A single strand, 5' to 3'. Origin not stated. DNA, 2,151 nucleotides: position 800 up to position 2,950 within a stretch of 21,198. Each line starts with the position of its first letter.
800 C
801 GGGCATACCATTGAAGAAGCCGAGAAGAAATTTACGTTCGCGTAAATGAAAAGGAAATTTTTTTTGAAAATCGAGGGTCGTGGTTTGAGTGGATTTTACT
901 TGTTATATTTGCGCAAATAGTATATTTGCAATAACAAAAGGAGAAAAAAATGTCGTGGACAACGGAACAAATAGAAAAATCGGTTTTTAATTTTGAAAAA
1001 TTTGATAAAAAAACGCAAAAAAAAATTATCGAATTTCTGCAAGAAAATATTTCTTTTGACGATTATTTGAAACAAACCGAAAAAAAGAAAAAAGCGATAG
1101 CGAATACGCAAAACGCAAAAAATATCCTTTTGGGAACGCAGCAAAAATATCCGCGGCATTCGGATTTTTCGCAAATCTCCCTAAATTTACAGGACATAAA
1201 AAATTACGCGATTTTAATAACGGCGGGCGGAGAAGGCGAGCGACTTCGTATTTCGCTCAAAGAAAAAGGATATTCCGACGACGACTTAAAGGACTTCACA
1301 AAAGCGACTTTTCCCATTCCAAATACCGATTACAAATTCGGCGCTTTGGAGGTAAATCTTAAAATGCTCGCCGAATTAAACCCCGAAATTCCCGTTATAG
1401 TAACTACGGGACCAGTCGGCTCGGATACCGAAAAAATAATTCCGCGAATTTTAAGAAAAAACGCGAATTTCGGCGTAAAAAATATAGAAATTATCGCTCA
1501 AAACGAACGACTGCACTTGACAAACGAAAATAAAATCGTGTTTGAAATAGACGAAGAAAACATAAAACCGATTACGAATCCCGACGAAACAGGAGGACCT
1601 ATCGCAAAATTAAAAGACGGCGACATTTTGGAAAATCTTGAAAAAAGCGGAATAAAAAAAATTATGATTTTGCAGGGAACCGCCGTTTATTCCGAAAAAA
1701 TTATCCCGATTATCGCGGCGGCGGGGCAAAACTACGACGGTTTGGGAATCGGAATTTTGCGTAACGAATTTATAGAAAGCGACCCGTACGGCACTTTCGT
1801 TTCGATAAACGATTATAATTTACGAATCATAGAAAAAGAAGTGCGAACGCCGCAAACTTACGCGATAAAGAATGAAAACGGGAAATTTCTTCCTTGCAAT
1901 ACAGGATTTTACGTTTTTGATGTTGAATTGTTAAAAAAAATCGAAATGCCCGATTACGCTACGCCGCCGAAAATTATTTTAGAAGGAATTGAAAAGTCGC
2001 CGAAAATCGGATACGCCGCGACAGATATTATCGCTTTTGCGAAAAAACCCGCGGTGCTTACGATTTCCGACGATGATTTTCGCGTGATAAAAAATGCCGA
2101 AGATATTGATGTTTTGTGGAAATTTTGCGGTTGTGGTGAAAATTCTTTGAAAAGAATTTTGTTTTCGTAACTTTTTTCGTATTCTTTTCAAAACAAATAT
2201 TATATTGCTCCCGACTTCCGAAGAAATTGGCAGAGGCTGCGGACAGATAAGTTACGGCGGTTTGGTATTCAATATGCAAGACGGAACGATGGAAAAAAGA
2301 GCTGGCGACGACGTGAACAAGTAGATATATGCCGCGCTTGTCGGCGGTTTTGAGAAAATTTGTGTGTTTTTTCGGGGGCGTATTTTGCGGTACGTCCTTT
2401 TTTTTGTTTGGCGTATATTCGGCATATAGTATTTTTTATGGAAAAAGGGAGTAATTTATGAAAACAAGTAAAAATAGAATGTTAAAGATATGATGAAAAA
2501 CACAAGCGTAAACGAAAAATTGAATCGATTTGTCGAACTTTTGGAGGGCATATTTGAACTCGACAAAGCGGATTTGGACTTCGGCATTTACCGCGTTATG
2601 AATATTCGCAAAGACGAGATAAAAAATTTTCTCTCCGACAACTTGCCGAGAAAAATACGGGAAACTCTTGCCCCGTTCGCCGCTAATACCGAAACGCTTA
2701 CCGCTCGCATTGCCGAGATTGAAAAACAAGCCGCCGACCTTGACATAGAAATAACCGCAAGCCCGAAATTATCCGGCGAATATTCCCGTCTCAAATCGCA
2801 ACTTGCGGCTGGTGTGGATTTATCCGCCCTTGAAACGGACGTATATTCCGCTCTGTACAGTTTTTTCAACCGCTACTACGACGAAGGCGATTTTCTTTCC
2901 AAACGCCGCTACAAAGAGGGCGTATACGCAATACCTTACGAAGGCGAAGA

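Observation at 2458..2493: Leader mini-ORF with a consensus RBS overlapping the mod start (ATGA): translational coupling via a uORF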

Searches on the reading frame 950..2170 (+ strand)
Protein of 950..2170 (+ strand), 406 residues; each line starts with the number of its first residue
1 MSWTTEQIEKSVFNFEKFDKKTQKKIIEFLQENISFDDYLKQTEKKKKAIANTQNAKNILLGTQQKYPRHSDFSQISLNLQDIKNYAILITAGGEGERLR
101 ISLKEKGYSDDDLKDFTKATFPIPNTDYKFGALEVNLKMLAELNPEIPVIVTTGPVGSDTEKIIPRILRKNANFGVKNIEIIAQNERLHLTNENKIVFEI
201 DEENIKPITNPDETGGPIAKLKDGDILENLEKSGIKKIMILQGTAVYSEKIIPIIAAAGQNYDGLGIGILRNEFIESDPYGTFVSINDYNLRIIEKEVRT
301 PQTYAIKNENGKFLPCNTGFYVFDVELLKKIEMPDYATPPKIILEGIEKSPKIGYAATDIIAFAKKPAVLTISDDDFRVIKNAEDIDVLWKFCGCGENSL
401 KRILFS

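Call 3: search_protein_families(library=pfam, proteins=[window:950-2170:+])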
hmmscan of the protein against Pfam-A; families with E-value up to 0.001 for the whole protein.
window:950-2170:+ (406 aa): 0 families

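Call 17: find_encoding_contigs(protein=window:950-2170:+, flank=8000, max_places=10)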
Protein window:950-2170:+ (406 aa): 2 contigs read that carry it; 2 places shown.
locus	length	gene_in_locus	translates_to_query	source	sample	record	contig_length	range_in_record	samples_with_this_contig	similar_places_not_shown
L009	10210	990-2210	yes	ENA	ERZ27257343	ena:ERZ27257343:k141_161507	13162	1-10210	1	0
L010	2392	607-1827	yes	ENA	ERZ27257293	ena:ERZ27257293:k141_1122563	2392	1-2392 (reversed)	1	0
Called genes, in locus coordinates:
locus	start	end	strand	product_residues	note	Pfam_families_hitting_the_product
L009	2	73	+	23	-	?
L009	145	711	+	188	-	-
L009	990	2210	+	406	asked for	-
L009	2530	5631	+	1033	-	PF01555:N6_N4_Mtase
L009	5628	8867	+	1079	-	PF04851:ResIII, PF00270:DEAD (faint)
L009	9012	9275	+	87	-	PF01503:PRA-PH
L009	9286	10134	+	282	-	PF01634:HisG, PF08029:HisG_C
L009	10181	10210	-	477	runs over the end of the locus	PF01145:Band_7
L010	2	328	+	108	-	?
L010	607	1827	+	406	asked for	-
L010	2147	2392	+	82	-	?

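Call 18: find_related_loci(query=window:950-2170:+, collection=genome_contigs, flank=10000)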
Query window:950-2170:+ (406 aa) in genome_contigs; peptide patterns used: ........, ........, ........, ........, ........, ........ (x = any residue, [..] = any of these).
211 stretches matched a pattern, but none encodes a relative of the query by tblastn (E <= 1e-3).

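Call 19: find_homologous_proteins(query=window:950-2170:+, max_evalue=1e-10)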
Query window:950-2170:+ (406 aa): 327 proteins with E <= 1e-10 among 8000 candidates; the best 120 are listed.
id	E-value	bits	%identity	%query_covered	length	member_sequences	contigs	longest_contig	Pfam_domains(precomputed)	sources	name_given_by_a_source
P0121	9.1e-238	807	93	97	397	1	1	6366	-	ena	-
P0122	7.5e-188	642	75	97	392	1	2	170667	-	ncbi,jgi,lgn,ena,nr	ncbi:MAG: hypothetical protein FWE23_02545 [Chitinivibrionia bacterium]|nr:hypothetical protein [Chi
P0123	2.0e-187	641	75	97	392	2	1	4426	-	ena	-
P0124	3.7e-185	634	72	97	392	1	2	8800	-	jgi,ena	-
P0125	6.1e-178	610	71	96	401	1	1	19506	PF00483.30,PF01704.25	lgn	-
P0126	9.6e-176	603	75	90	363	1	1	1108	-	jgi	-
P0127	3.9e-174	597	68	96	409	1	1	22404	-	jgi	-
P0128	1.2e-172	592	68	96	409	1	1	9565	-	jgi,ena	-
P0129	4.5e-172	590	69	96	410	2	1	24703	-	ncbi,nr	ncbi:MAG: hypothetical protein LBH98_00525 [Chitinispirillales bacterium]|nr:hypothetical protein [C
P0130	2.7e-170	585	69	96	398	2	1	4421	-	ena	-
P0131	3.0e-170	584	69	96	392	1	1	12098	PF00483.30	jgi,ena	-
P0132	4.3e-160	551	95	64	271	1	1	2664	-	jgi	jgi:hypothetical protein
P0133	2.9e-157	542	63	97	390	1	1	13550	-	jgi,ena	-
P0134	3.4e-120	420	50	96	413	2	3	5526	-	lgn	-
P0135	8.6e-120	418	50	95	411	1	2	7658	-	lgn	-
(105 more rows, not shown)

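Call 20: find_encoding_contigs(protein=P0121, flank=6000, max_places=4)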
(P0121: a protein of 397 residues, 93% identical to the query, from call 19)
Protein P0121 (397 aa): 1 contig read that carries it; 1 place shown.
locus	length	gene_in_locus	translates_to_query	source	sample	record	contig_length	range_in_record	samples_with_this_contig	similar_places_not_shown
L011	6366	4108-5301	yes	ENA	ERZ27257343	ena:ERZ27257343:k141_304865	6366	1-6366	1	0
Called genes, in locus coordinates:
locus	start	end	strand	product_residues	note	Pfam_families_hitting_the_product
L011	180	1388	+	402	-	-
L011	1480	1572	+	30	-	-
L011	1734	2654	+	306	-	-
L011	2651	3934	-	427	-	PF10544:T5orf172, PF13455:MUG113 (weak), PF13651:EcoRI_methylase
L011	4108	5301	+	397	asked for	-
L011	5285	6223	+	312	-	PF00294:PfkB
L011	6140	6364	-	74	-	?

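Call 21: find_encoding_contigs(protein=P0122, flank=8000, max_places=3)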
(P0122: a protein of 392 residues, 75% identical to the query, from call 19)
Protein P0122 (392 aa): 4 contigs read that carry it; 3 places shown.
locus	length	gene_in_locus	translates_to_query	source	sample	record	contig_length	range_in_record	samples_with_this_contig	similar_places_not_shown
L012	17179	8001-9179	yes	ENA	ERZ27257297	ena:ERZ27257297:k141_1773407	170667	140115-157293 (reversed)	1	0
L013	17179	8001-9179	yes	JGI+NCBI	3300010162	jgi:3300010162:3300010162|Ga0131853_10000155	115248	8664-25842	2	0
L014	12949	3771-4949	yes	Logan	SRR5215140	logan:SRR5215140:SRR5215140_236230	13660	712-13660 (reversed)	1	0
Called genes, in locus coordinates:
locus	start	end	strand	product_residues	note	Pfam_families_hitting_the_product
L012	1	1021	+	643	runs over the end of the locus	PF12895:ANAPC3 (faint), PF13432:TPR_16, PF13432:TPR_16 (weak), PF13424:TPR_12 (weak), PF13432:TPR_16 (weak), PF07719:TPR_2 (weak), PF13424:TPR_12, PF13432:TPR_16, +12 more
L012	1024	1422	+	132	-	-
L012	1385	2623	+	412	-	PF00989:PAS, PF13426:PAS_9, PF00512:HisKA, PF02518:HATPase_c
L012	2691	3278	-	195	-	-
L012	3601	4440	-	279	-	PF13310:Virulence_RhuM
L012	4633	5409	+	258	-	PF00005:ABC_tran, PF13304:AAA_21 (faint)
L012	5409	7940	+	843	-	PF19838:LptD_2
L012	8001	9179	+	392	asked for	-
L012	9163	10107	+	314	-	PF00294:PfkB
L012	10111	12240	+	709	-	PF17764:PriA_3primeBD, PF00270:DEAD, PF04851:ResIII, PF13604:AAA_30 (weak), PF18319:Zn_ribbon_PriA (weak), PF00271:Helicase_C, PF18074:PriA_C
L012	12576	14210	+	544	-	-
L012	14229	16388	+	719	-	PF09479:Flg_new, PF18998:Flg_new_2 (faint), PF19081:Ig_7 (faint), PF09479:Flg_new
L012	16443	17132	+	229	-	PF01551:Peptidase_M23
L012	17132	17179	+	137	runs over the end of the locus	PF10107:Endonuc_Holl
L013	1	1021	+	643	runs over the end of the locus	PF12895:ANAPC3 (faint), PF13432:TPR_16, PF13432:TPR_16 (weak), PF13424:TPR_12 (weak), PF13432:TPR_16 (weak), PF07719:TPR_2 (weak), PF13424:TPR_12, PF13432:TPR_16, +12 more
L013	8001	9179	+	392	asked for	-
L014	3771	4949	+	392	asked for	-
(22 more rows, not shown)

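Call 22: find_encoding_contigs(protein=P0132, flank=6000, max_places=3)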
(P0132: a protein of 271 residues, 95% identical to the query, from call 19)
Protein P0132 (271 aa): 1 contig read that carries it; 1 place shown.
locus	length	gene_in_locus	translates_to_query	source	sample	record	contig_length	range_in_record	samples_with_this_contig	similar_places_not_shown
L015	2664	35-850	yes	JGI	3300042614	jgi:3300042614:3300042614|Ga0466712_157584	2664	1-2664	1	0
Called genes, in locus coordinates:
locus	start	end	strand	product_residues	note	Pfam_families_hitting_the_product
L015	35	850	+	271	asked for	-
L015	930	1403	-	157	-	PF05103:DivIVA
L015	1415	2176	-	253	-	PF01168:Ala_racemase_N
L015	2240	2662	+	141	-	?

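Call 38: search_protein_families(library=ncbifam, proteins=[window:950-2170:+], max_evalue=0.001)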
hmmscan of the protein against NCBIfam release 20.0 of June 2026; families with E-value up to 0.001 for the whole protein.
window:950-2170:+ (406 aa): 0 families

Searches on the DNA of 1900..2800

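Call 6: search_rna_families(source=window, start=1900, end=2800, threshold=evalue, max_evalue=1)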
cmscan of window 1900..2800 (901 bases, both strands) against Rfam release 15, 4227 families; matches with E-value up to 1: 0.
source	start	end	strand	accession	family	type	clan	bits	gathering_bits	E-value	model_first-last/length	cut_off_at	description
